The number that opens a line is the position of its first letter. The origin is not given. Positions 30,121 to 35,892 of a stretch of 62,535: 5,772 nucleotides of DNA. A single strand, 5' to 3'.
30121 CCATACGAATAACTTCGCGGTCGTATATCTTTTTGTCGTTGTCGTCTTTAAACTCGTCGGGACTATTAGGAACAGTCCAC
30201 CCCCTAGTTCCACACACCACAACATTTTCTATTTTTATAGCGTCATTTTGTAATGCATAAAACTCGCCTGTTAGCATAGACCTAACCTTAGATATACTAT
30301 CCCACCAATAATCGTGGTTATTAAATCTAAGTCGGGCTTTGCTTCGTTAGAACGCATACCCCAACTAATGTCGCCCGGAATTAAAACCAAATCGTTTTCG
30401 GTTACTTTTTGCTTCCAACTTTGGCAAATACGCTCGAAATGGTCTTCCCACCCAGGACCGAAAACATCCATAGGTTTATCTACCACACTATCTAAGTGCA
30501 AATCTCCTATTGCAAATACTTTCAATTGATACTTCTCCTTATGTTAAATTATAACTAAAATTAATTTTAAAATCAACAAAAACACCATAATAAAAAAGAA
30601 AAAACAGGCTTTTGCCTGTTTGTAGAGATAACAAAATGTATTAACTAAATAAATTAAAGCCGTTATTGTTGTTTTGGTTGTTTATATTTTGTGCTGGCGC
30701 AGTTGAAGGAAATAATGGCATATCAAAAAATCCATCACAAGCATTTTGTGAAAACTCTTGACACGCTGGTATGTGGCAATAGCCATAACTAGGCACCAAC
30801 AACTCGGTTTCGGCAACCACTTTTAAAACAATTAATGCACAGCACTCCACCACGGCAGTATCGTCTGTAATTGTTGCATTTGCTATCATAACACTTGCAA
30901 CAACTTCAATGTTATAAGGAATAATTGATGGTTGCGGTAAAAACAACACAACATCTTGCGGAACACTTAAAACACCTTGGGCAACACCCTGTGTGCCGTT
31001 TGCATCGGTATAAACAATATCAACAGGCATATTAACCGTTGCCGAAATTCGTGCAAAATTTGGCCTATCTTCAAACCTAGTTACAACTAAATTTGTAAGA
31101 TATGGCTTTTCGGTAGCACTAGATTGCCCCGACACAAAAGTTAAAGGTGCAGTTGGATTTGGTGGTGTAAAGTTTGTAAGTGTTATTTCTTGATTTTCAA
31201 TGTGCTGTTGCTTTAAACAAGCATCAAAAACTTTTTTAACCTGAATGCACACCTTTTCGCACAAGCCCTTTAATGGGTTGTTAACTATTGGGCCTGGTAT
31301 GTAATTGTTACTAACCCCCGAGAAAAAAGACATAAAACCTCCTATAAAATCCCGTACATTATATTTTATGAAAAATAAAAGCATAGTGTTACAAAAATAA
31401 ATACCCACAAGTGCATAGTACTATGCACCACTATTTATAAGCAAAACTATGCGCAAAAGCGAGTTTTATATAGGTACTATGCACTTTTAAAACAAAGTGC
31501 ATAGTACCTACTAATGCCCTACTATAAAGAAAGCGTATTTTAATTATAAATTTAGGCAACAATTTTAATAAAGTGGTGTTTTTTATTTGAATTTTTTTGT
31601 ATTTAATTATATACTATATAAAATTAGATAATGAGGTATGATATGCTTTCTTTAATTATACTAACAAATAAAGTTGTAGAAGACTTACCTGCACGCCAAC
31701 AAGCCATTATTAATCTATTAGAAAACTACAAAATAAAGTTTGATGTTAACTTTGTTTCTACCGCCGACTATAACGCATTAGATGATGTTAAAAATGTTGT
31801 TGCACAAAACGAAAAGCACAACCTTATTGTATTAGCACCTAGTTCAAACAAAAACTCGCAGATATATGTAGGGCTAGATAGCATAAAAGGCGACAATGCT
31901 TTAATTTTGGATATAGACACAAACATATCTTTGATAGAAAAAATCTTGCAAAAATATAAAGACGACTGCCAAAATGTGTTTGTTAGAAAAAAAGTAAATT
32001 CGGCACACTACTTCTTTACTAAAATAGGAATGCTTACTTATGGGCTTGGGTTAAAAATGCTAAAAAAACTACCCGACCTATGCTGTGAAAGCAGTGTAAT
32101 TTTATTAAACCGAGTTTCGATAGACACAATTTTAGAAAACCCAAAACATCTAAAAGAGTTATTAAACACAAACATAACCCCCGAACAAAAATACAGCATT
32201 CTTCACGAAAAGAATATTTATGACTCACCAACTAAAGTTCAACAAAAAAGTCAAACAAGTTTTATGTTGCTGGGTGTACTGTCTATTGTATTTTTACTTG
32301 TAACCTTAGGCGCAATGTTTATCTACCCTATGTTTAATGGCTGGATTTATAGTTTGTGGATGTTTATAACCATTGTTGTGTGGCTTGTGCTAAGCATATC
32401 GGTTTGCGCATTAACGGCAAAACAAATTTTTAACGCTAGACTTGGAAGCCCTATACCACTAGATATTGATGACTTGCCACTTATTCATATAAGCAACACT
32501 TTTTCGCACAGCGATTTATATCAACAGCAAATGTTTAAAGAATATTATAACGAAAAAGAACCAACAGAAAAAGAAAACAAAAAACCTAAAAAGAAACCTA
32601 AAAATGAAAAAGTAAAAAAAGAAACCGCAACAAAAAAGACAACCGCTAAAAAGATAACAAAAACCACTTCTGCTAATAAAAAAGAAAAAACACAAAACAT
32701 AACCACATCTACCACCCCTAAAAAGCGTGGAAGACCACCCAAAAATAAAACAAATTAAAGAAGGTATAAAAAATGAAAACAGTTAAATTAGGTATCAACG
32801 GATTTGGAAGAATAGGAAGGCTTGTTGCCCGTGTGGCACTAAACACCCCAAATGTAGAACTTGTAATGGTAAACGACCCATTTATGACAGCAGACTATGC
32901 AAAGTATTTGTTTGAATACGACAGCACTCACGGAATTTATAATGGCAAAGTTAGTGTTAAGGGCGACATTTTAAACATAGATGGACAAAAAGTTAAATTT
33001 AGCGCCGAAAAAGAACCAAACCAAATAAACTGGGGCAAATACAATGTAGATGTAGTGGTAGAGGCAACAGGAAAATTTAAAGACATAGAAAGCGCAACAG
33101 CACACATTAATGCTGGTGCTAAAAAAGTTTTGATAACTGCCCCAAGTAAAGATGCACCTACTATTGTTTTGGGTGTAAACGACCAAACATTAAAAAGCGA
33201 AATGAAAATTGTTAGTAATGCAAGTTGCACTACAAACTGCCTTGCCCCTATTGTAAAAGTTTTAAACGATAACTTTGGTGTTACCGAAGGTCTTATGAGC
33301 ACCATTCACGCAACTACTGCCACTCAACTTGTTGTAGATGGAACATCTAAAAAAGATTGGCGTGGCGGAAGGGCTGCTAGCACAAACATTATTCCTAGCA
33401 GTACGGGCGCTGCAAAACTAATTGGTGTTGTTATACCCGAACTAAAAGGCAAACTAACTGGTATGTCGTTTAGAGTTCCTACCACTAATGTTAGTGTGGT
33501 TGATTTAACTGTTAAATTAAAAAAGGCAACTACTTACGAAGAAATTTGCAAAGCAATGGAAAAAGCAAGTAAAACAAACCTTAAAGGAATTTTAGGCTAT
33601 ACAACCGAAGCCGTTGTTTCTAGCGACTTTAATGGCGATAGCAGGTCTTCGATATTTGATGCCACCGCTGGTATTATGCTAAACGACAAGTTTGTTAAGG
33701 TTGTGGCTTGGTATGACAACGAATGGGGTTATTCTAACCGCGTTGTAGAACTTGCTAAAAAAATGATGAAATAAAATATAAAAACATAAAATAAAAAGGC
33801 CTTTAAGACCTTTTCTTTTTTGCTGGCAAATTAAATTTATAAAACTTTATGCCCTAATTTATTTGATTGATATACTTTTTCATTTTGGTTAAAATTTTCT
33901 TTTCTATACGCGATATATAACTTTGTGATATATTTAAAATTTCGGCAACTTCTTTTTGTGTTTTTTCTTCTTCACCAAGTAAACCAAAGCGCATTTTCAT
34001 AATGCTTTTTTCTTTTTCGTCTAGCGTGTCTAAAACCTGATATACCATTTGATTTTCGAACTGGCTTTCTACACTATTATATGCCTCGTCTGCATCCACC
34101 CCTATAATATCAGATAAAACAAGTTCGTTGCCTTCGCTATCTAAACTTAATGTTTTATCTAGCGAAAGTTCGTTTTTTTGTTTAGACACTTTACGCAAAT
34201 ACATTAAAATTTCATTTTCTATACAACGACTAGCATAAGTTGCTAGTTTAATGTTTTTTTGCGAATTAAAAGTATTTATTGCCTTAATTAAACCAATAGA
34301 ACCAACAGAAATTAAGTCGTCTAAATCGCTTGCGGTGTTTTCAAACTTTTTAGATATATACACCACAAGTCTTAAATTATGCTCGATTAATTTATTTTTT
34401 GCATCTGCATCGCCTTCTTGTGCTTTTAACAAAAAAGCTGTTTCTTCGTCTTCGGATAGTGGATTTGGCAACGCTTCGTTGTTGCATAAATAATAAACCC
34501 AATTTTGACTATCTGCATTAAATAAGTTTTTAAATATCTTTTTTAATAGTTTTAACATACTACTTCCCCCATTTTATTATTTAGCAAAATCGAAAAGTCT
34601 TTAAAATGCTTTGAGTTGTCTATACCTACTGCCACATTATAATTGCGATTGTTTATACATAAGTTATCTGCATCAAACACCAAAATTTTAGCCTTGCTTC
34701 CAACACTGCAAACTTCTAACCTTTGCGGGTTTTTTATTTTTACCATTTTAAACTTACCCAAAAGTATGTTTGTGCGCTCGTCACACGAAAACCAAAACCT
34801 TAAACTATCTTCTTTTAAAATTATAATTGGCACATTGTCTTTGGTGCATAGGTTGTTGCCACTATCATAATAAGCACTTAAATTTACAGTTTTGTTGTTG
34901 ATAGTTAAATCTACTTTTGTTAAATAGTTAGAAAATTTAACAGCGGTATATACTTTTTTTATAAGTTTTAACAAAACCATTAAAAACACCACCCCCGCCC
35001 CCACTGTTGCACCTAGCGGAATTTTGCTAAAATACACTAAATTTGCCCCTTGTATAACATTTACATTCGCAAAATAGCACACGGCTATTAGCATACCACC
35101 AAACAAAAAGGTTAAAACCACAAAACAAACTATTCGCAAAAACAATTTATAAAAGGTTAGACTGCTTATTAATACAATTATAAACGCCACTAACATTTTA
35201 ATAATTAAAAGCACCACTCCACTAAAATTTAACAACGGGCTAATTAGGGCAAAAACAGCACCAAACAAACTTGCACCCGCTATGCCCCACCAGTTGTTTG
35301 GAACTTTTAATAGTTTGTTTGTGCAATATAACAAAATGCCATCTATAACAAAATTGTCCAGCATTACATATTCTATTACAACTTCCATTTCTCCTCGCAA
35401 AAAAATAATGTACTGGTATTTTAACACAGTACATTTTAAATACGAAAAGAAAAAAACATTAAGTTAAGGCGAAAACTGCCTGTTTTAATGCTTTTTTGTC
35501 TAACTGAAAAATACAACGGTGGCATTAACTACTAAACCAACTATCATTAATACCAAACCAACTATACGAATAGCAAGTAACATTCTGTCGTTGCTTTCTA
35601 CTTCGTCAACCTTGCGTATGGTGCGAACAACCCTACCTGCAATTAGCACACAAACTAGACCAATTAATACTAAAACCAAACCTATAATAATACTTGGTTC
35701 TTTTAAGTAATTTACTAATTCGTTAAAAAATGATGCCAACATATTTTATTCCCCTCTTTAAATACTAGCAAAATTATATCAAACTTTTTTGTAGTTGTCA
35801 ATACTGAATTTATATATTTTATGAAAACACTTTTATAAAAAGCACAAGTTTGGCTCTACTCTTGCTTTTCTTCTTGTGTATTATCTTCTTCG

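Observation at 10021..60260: A palindromic word (core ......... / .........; full form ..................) is heavily over-represented in genes and intergenic DNA: a possible uptake-sequence-like or REP-like genomic signal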

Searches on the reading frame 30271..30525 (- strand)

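Call 66: search_protein_families(library=pfam, max_evalue=0.1, proteins=[window:30271-30525:-])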
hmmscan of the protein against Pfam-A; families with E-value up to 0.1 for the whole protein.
window:30271-30525:- (84 aa): 1 family
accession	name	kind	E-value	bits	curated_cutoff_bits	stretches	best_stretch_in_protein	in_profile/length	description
PF00149.33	Metallophos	-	0.00085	20.2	21.5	1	1-58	1-45/191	Calcineurin-like phosphoesterase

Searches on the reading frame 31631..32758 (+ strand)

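Call 16: search_protein_families(library=pfam, proteins=[window:31631-32758:+])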
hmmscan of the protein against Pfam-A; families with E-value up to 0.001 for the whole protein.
window:31631-32758:+ (375 aa): 0 families

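Call 66: search_protein_families(library=pfam, max_evalue=0.1, proteins=[window:31631-32758:+])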
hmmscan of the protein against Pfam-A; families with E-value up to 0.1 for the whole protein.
window:31631-32758:+ (375 aa): 2 families
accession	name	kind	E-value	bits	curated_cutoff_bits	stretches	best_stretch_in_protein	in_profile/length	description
PF01456.22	Mucin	-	0.0018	18.8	34.7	1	251-362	12-86/143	Mucin-like glycoprotein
PF20990.2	DUF2207_C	-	0.067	13.3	33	1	194-259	124-182/247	Predicted membrane protein (DUF2207) C-terminal domain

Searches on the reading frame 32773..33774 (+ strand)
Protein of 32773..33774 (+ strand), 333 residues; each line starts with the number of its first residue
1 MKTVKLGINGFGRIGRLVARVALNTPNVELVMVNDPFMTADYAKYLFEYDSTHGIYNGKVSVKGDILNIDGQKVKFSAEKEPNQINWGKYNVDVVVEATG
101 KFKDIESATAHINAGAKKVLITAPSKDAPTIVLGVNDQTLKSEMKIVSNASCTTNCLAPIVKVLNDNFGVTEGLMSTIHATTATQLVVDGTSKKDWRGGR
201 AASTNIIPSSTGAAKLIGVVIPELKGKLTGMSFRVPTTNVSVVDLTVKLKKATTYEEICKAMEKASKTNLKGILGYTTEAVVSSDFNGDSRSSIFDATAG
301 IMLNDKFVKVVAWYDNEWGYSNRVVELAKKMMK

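Call 16: search_protein_families(library=pfam, proteins=[window:32773-33774:+])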
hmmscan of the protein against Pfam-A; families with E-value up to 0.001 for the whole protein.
window:32773-33774:+ (333 aa): 2 families
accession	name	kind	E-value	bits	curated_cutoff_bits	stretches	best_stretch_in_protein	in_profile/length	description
PF02800.25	Gp_dh_C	-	1.9e-69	232.7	24.4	1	157-314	1-158/158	Glyceraldehyde 3-phosphate dehydrogenase, C-terminal domain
PF00044.30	Gp_dh_N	-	8e-36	122.8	31.7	1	4-104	1-100/101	Glyceraldehyde 3-phosphate dehydrogenase, NAD binding domain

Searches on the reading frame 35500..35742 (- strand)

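Call 66: search_protein_families(library=pfam, max_evalue=0.1, proteins=[window:35500-35742:-])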
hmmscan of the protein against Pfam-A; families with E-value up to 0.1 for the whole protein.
window:35500-35742:- (80 aa): 8 families
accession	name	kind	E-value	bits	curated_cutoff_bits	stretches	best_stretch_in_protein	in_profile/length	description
PF09838.14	DUF2065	-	1.3e-05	25.5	24.3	1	20-72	5-52/56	Uncharacterized protein conserved in bacteria (DUF2065)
PF06168.16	DUF981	-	0.00092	19.7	29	1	20-77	7-64/186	Protein of unknown function (DUF981)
PF16962.11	ABC_export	-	0.0015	17.6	29.7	1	2-73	9-79/531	Putative ABC exporter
PF11190.13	DUF2976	-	0.0043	17.3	28.2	1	5-70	15-78/87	Protein of unknown function (DUF2976)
PF05552.17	MS_channel_1st_1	-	0.0075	16.6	22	1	2-41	3-40/50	Mechanosensitive ion channel, conserved TM helix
PF07787.17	TMEM43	-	0.025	14.4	23.3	1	47-77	177-207/250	Transmembrane protein 43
PF00654.25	Voltage_CLC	-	0.032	13.8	24.8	1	17-74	159-220/346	Voltage gated chloride channel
PF03600.22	CitMHS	-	0.096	12.2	31.9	1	17-76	163-223/336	Citrate transporter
